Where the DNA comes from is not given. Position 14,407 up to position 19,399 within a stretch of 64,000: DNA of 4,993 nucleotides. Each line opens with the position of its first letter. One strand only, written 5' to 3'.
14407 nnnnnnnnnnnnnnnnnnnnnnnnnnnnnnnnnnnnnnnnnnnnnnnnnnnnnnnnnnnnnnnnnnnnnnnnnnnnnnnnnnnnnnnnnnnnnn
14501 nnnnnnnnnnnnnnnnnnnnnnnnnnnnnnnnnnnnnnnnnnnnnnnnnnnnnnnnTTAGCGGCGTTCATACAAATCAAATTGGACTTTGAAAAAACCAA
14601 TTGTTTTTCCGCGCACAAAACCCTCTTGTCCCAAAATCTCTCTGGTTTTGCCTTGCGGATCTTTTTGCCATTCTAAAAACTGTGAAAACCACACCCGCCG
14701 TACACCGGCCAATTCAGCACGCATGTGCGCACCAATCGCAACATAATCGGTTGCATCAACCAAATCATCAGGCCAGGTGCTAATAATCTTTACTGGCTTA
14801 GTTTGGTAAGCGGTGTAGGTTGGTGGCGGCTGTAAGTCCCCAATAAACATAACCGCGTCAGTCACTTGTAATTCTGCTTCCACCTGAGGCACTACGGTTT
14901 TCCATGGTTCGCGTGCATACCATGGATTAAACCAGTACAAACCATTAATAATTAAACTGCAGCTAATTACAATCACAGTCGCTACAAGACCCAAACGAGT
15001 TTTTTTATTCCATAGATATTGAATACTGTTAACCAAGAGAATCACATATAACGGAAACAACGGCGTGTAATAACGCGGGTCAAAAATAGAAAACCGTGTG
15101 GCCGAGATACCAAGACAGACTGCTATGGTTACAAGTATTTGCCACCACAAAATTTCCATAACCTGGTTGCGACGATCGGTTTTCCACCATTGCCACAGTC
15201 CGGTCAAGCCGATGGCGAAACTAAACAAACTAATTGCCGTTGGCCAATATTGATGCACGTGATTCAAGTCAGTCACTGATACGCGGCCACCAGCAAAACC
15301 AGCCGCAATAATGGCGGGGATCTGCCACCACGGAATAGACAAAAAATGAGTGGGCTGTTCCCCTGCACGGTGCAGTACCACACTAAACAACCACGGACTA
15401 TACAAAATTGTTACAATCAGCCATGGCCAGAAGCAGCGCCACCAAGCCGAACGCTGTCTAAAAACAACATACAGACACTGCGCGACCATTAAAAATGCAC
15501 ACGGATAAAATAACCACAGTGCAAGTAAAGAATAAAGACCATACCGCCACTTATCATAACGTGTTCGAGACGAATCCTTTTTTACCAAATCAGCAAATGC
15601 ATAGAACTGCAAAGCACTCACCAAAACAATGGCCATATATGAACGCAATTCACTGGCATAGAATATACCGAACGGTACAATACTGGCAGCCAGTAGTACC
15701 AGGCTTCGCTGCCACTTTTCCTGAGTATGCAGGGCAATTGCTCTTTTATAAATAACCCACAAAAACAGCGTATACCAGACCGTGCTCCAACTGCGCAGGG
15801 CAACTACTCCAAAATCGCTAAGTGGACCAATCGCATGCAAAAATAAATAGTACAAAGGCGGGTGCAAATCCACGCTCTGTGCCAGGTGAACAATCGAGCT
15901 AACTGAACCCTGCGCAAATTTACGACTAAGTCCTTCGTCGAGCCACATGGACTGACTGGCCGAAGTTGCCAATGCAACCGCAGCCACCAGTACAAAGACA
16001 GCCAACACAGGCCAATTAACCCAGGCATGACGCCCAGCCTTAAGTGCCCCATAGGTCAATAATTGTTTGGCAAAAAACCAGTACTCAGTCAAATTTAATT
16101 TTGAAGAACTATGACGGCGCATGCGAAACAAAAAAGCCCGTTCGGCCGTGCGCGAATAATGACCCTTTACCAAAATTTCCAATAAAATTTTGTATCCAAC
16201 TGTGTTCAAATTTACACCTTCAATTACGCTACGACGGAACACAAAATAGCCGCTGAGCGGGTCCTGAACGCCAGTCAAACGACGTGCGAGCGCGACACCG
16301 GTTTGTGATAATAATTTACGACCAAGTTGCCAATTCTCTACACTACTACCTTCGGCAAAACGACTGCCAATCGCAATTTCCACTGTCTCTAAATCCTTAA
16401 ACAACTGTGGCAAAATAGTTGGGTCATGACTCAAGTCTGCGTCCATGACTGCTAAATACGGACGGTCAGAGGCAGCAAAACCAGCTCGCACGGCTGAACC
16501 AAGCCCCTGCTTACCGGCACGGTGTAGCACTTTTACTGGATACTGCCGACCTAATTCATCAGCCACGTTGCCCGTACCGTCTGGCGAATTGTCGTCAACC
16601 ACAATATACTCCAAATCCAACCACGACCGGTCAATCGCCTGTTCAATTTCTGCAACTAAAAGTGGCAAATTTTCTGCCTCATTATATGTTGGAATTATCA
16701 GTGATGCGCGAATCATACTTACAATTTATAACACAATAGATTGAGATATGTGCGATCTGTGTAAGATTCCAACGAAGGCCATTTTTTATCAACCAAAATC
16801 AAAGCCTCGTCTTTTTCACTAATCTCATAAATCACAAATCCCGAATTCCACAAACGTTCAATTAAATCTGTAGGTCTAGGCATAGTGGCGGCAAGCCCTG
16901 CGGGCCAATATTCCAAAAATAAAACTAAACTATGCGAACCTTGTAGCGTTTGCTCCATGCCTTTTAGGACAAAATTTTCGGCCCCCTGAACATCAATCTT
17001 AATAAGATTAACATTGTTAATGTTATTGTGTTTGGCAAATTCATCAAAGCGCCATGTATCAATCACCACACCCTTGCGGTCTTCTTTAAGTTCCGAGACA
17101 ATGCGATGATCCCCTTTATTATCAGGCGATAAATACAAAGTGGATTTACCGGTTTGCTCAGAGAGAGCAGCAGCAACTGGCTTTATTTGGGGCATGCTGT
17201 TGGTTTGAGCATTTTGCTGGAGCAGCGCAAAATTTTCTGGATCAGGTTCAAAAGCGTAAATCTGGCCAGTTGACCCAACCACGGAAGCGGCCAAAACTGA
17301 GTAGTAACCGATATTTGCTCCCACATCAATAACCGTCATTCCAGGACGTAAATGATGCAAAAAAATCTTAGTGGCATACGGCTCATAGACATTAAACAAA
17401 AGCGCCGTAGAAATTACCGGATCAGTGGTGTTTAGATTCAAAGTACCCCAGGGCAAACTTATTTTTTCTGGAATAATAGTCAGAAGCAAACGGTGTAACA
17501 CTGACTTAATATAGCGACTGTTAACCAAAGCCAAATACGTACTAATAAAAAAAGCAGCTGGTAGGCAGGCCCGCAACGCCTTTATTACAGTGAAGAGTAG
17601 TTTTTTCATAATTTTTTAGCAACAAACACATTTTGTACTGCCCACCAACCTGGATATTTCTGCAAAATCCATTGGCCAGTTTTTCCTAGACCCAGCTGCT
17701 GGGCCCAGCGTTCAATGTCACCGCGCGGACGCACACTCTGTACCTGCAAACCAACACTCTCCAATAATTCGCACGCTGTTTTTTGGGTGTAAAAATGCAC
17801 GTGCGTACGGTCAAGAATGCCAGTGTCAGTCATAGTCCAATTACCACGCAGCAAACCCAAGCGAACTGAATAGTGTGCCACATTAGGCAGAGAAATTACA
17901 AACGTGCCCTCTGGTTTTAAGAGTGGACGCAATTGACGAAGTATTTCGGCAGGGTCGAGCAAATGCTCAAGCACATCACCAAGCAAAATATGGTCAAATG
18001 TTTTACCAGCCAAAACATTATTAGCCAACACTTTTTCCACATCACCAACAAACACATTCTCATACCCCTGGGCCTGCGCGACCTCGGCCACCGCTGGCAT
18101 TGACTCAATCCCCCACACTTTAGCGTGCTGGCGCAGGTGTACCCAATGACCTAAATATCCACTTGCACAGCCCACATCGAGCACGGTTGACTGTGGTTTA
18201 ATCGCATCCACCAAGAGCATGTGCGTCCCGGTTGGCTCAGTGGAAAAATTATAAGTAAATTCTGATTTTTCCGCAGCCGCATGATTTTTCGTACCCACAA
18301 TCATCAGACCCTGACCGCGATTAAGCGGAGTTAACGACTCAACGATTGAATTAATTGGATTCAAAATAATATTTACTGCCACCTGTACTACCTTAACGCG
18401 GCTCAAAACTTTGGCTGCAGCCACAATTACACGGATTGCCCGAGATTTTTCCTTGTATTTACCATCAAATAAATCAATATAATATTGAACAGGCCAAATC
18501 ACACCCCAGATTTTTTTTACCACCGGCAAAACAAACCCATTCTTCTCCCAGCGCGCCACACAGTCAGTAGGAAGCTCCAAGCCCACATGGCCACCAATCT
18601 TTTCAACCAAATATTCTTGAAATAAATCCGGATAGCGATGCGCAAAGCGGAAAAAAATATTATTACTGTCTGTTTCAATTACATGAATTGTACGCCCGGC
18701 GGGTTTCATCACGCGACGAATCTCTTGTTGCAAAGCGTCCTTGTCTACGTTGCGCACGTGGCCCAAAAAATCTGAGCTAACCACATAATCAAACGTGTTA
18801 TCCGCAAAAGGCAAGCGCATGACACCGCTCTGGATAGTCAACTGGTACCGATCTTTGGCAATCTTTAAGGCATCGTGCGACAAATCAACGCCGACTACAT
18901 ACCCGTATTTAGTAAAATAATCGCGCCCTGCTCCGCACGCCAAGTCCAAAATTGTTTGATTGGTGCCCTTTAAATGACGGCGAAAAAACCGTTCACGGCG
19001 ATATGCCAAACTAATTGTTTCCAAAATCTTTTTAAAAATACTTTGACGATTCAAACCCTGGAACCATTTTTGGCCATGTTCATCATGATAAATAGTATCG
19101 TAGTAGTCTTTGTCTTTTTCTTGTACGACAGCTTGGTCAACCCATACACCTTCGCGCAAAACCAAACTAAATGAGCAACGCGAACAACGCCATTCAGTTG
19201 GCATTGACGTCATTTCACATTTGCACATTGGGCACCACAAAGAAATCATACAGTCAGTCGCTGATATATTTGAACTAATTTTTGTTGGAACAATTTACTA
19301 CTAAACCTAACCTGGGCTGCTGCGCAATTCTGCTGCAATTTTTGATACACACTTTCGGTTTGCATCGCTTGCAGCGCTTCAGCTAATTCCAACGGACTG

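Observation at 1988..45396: About 43-kb unidirectional surface-glycan supercluster headed by an ECF sigma/anti-sigma pair and an S-layer-like gene: candidate S-layer O-glycosylation locus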

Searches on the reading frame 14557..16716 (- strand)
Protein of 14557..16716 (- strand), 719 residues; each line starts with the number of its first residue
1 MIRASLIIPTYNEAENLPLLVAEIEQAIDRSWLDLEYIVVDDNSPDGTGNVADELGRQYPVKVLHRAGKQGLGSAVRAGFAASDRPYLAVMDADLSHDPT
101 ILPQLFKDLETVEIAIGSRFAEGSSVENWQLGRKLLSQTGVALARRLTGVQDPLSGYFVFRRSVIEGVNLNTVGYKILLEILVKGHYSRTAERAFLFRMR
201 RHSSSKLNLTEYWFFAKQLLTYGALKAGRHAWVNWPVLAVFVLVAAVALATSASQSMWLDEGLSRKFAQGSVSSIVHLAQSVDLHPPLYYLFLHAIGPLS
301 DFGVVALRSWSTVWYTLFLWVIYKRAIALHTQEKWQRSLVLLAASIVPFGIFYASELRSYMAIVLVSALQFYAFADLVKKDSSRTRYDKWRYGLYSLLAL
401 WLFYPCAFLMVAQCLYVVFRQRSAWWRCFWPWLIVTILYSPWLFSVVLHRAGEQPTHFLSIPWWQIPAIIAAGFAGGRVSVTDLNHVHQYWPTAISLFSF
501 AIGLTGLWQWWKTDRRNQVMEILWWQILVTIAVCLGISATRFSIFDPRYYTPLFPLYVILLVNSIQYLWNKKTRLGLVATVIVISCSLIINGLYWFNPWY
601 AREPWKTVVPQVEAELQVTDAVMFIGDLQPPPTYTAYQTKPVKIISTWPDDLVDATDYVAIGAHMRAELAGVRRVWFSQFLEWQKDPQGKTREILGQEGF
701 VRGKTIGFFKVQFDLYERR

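Call 5: search_protein_families(library=pfam, proteins=[window:14557-16716:-], max_evalue=0.01)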
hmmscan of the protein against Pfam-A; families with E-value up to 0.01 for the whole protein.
window:14557-16716:- (719 aa): 3 families
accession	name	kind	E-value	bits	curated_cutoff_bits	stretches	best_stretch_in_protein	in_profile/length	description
PF00535.33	Glycos_transf_2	-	8.6e-29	101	23.3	1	5-166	1-165/168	Glycosyl transferase family 2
PF13641.12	Glyco_tranf_2_3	-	8.6e-07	29.6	27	1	5-115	4-119/230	Glycosyltransferase like family 2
PF13231.12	PMT_2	-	0.0062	17.2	26.1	1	285-442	2-157/160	Dolichyl-phosphate-mannose-protein mannosyltransferase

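Call 56: search_protein_families(library=ncbifam, proteins=[window:14557-16716:-], max_evalue=0.01)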
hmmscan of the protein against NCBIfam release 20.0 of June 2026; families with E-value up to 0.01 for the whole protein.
window:14557-16716:- (719 aa): 15 families
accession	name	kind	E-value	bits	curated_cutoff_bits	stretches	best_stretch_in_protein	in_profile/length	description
TIGR04182.1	glyco_TIGR04182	equivalog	4e-16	59.2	325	1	6-201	4-194/293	S-layer glycoprotein N-glycosyltransferase AglJ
NF007986.1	PRK10714.1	equivalog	1.6e-11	43.8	529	1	3-249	7-252/316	undecaprenyl-phosphate 4-deoxy-4-formamido-L-arabinose transferase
TIGR04283.1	glyco_like_mftF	equivalog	4.6e-10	39.5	182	1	5-112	2-100/221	TIGR04283 family arsenosugar biosynthesis glycosyltransferase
NF058614.1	PPMAGASynPpgS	equivalog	5e-10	39.2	370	1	6-180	4-177/226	polyprenyl-phospho-N-acetylgalactosaminyl synthase PpgS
NF007482.0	PRK10073.1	equivalog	2.6e-09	36.5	423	1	4-107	8-108/334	glycosyltransferase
NF010496.0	PRK13915.1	equivalog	3.4e-09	36.2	262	1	4-183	33-224/307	glucosyl-3-phosphoglycerate synthase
NF047588.1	GlcsyltransPgfSStrep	equivalog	8.4e-09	35.1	500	1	3-136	2-138/308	glycosyltransferase PgfS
NF041875.1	EPS_EpsD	equivalog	3.1e-08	33.4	370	1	5-104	2-99/325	exopolysaccharide biosynthesis glycosyltransferase EpsD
NF038302.1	EPS_HpsE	equivalog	4.8e-08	32.3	300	1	5-96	4-98/307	hormogonium polysaccharide biosynthesis glycosyltransferase HpsE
NF041391.1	DPhHxTase_Halo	equivalog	5.7e-08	32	375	1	10-171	3-156/213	dolichyl-phosphate hexose transferase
TIGR03965.1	mycofact_glyco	equivalog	2.7e-07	29.8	280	1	4-115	76-185/467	mycofactocin biosynthesis glycosyltransferase MftF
NF047440.1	LA3751_2_3_fam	subfamily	0.00014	20.8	200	1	490-593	286-384/460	LA_3751/LA_3752 family putative glycosyltransferase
NF050050.1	ProtGlycPglI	equivalog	0.00037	20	500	1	4-59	4-56/306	GalNAc(5)-diNAcBac-PP-undecaprenol beta-1,3-glucosyltransferase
NF047683.1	TeichurnBiosyTuaG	equivalog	0.00048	19.8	400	1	5-102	9-104/252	teichuronic acid biosynthesis protein TuaG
NF053739.1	GlytfEpsEBac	equivalog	0.0027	16.7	450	1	4-94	3-92/265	glycosyltransferase EpsE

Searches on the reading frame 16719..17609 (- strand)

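Call 5: search_protein_families(library=pfam, proteins=[window:16719-17609:-], max_evalue=0.01)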
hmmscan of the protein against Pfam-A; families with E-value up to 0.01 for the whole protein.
window:16719-17609:- (296 aa): 5 families
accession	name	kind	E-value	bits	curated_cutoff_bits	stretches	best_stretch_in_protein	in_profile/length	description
PF05050.19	Methyltransf_21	-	2.5e-20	73.7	22.7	1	95-233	1-147/173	Methyltransferase FkbM domain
PF02475.24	TRM5-TYW2_MTfase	-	4.5e-06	27.2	28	1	88-145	35-92/164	TRM5/TYW2 methyltransferase domain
PF01135.25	PCMT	-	0.00058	20.1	20.3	1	84-133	69-117/210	Protein-L-isoaspartate(D-aspartate) O-methyltransferase (PCMT)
PF05575.17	V_cholerae_RfbT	-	0.00083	19.2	27.9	1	84-215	74-207/286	Vibrio cholerae RfbT protein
PF13847.12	Methyltransf_31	-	0.0033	17.5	27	1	88-138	2-52/145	Methyltransferase domain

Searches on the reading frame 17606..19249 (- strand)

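Call 5: search_protein_families(library=pfam, proteins=[window:17606-19249:-], max_evalue=0.01)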
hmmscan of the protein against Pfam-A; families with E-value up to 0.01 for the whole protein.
window:17606-19249:- (547 aa): 14 families
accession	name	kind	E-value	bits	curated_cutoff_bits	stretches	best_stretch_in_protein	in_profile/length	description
PF08241.18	Methyltransf_11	-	1.9e-30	105.7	21.2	2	101-187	1-93/95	Methyltransferase domain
PF13489.12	Methyltransf_23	-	2.5e-28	99.3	27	2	347-505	17-163/164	Methyltransferase domain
PF13847.12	Methyltransf_31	-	1.4e-27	96.6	27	2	351-456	2-113/145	Methyltransferase domain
PF13649.12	Methyltransf_25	-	5.6e-26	91.5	27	2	100-185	1-97/97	Methyltransferase domain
PF08242.18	Methyltransf_12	-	4.9e-21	75.7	30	2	357-450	1-98/98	Methyltransferase domain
PF07021.18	MetW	-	2.7e-16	60.2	21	1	344-504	5-163/193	Methionine biosynthesis protein MetW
PF01209.24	Ubie_methyltran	-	7.3e-14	52.1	20.1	1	92-213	43-172/233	ubiE/COQ5 methyltransferase family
PF08003.17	Methyltransf_9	-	9.6e-08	31.8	23.8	1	354-452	117-217/315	Protein of unknown function (DUF1698)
PF06325.19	PrmA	-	8.8e-06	25.9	22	1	348-453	157-259/296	Ribosomal protein L11 methyltransferase (PrmA)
PF05175.20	MTS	-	1.3e-05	25.3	23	1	341-422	19-103/170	Methyltransferase small domain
PF02353.26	CMAS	-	0.00043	20.1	27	0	98-193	64-169/273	Mycolic acid cyclopropane synthetase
PF20922.3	Anamorsin_N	-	0.0005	20.3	27.1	0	398-455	33-90/163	Anamorsin, N-terminal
PF13679.12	Methyltransf_32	-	0.0033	17.8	27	0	351-393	24-71/143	Methyltransferase domain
PF01135.25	PCMT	-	0.0043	17.3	20.3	0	345-393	67-116/210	Protein-L-isoaspartate(D-aspartate) O-methyltransferase (PCMT)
